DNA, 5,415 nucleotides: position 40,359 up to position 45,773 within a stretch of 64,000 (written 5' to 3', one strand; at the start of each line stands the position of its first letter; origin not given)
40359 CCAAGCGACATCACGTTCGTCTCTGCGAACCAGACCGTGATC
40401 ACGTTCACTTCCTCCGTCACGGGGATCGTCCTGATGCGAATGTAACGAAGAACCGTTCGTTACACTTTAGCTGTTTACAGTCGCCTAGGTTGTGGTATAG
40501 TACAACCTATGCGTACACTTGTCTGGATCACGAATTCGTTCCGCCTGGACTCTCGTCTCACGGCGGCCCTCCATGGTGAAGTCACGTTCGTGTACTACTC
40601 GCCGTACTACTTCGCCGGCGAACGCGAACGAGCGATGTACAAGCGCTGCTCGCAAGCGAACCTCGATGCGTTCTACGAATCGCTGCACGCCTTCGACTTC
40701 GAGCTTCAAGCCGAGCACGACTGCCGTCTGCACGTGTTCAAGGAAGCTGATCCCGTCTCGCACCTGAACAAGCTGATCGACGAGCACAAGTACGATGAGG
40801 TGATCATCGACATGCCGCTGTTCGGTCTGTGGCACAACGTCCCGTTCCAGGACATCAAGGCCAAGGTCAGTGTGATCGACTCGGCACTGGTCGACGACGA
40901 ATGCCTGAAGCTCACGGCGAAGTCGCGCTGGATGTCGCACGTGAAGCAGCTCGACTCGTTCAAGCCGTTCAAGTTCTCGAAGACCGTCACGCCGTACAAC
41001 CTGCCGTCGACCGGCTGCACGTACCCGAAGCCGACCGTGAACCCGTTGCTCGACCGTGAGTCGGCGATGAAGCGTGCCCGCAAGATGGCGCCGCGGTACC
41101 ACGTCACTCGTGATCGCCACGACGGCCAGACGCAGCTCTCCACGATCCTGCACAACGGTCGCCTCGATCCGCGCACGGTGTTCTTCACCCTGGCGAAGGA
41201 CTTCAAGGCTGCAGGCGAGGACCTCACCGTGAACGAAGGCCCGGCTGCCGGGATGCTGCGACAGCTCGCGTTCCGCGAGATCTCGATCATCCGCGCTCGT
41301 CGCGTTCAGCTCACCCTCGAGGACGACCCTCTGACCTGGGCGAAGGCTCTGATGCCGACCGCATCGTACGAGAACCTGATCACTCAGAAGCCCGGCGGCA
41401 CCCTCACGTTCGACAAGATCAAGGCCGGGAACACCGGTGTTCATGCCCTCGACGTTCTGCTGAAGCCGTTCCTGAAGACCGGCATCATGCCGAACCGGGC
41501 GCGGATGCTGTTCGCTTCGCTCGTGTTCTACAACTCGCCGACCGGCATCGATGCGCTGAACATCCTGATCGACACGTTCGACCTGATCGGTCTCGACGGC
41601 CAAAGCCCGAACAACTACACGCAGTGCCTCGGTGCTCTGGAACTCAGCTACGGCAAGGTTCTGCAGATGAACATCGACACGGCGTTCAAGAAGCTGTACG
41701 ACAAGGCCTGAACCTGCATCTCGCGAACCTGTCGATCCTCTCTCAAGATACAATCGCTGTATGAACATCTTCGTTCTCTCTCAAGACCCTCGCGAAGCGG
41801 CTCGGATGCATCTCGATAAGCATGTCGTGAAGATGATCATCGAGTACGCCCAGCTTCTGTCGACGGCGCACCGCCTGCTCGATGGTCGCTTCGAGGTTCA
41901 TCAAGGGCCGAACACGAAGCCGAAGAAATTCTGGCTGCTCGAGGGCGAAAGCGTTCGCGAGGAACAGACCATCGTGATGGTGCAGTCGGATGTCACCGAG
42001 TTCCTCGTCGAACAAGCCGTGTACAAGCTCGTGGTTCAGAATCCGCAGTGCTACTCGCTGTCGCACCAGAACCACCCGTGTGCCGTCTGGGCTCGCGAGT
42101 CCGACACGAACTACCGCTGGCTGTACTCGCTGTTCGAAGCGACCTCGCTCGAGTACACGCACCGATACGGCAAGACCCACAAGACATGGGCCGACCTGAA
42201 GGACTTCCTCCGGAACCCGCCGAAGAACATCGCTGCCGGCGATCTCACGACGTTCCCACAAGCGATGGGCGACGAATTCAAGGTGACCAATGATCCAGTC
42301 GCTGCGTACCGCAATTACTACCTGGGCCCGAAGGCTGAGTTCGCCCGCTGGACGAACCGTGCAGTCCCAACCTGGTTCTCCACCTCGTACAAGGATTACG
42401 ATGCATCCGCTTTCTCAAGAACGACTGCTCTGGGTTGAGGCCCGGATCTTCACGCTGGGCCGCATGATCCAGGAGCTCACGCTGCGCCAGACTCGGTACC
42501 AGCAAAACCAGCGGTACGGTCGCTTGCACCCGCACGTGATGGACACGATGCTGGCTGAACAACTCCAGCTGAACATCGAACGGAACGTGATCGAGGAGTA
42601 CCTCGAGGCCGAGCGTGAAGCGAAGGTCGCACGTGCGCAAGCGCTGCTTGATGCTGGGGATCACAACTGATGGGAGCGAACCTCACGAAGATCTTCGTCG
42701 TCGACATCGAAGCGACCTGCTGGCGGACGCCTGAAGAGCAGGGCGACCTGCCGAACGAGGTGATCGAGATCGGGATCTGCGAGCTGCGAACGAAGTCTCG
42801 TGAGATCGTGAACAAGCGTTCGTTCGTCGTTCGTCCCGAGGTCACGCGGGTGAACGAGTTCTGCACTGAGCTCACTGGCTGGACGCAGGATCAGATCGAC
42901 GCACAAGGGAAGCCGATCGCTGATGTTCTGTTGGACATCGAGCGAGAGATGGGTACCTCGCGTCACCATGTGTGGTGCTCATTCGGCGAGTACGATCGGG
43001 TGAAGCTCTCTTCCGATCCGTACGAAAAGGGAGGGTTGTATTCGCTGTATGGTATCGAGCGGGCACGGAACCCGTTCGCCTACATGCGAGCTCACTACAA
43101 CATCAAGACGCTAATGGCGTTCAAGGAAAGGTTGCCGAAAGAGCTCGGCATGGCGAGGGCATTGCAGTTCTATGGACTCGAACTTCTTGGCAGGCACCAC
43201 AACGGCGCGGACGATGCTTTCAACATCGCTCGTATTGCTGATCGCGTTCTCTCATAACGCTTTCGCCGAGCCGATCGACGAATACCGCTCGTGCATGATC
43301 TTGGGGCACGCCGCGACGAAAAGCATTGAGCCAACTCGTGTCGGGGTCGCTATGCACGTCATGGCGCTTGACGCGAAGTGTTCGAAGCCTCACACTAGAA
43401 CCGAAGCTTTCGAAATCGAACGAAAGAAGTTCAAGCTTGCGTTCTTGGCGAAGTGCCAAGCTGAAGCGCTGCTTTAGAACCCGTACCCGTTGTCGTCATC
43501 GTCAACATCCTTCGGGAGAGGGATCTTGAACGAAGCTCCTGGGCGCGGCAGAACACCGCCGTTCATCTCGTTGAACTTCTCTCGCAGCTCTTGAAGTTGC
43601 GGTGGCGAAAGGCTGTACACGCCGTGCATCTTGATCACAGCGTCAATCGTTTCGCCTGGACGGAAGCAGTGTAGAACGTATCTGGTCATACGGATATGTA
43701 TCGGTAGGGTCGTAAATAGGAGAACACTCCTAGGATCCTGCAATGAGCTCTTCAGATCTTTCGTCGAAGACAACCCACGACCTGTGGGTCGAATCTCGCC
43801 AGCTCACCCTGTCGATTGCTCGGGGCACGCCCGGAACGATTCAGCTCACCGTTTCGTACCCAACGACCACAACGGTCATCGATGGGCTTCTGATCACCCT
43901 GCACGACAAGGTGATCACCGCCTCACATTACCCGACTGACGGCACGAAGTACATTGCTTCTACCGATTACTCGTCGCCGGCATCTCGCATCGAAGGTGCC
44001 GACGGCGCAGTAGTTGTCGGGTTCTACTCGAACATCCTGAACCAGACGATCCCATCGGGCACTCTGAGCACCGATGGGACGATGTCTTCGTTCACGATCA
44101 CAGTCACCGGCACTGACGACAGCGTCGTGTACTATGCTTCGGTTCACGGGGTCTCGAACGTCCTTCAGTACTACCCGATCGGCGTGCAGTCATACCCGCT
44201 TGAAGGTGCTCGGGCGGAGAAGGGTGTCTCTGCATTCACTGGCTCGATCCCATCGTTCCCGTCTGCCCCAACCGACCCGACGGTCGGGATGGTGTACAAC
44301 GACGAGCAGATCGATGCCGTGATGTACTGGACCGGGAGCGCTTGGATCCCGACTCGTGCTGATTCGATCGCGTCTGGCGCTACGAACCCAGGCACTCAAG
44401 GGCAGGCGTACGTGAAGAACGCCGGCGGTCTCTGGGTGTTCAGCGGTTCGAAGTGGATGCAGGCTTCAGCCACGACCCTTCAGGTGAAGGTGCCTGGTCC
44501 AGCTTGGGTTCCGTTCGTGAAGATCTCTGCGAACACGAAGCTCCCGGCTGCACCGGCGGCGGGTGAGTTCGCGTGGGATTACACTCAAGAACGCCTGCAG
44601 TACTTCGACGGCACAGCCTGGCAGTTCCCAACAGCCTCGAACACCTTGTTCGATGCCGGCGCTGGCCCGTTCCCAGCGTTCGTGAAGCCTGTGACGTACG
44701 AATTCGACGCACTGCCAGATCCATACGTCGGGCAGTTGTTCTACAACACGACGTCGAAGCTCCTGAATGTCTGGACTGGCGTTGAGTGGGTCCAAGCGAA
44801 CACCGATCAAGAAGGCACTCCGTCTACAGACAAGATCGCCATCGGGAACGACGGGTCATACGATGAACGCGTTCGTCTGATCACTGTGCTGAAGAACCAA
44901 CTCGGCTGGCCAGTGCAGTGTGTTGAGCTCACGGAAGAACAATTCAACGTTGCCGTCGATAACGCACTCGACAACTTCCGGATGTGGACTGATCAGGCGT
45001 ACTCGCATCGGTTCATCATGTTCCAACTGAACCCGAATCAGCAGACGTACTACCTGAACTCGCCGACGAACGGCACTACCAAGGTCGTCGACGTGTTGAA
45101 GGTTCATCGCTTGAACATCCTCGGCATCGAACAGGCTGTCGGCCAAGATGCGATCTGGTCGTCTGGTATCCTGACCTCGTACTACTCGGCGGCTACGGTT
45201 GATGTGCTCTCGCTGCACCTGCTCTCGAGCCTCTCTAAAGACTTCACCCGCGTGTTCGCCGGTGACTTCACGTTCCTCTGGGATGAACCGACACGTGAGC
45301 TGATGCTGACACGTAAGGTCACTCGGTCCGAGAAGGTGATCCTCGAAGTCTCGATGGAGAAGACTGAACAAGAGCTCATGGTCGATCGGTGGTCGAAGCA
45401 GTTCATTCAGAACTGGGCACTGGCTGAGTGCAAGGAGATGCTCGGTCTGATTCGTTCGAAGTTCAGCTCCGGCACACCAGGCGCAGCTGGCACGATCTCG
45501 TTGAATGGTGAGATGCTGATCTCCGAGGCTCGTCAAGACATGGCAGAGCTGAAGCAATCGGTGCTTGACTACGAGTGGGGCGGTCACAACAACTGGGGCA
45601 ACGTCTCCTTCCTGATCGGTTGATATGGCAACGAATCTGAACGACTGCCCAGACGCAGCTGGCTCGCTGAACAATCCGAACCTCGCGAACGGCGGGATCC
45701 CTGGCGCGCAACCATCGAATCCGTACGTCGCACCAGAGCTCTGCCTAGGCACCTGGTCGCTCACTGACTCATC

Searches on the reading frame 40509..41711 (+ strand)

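Call 59: search_protein_families(library=phrogs, proteins=[window:40509-41711:+], max_evalue=0.001)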
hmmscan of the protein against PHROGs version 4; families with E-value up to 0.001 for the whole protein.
window:40509-41711:+ (400 aa): 1 family
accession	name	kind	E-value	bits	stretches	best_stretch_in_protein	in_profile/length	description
phrog_25969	-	unknown function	1.6e-05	25.1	0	196-339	218-343/459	-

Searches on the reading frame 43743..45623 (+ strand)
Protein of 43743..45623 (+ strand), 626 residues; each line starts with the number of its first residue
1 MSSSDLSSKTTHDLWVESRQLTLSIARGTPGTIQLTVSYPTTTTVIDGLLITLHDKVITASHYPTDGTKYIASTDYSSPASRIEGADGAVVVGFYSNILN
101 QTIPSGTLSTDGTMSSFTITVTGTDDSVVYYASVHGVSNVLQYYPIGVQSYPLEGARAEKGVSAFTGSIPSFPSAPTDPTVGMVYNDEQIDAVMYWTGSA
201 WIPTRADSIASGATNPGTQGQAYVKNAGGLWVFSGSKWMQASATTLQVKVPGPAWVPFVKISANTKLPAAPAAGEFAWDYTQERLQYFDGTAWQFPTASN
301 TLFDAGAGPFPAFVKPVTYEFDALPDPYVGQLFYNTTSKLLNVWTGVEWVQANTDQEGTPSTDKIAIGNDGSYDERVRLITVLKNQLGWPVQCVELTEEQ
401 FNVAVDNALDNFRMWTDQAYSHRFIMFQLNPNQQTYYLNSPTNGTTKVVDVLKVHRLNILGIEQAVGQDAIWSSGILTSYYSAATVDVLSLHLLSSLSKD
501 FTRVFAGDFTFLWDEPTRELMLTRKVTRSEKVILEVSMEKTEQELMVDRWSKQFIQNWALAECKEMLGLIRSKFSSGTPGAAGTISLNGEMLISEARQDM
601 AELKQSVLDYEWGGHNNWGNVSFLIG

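Call 12: search_protein_families(library=pfam, proteins=[window:43743-45623:+], max_evalue=0.01)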
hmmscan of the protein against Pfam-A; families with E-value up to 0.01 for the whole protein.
window:43743-45623:+ (626 aa): 0 families

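Call 13: search_protein_families(library=phrogs, proteins=[window:43743-45623:+], max_evalue=0.001)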
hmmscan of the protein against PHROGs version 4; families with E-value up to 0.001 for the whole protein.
window:43743-45623:+ (626 aa): 7 families
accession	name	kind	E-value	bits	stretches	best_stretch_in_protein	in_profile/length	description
phrog_211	-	connector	3.5e-42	145.7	1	358-610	709-962/976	head-tail adaptor Ad2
phrog_8309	-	unknown function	9.9e-11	42.3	1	326-372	28-74/312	-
phrog_1325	-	unknown function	2.2e-06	28.4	0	327-358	56-87/334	-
phrog_20787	-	head and packaging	1.4e-05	26.2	0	175-203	33-61/67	virion structural protein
phrog_1959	-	unknown function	1.8e-05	25.5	0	327-356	66-95/298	-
phrog_15511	-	unknown function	2.3e-05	24.7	1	323-354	80-111/511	-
phrog_2803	-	unknown function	0.00034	21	0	320-354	50-84/311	-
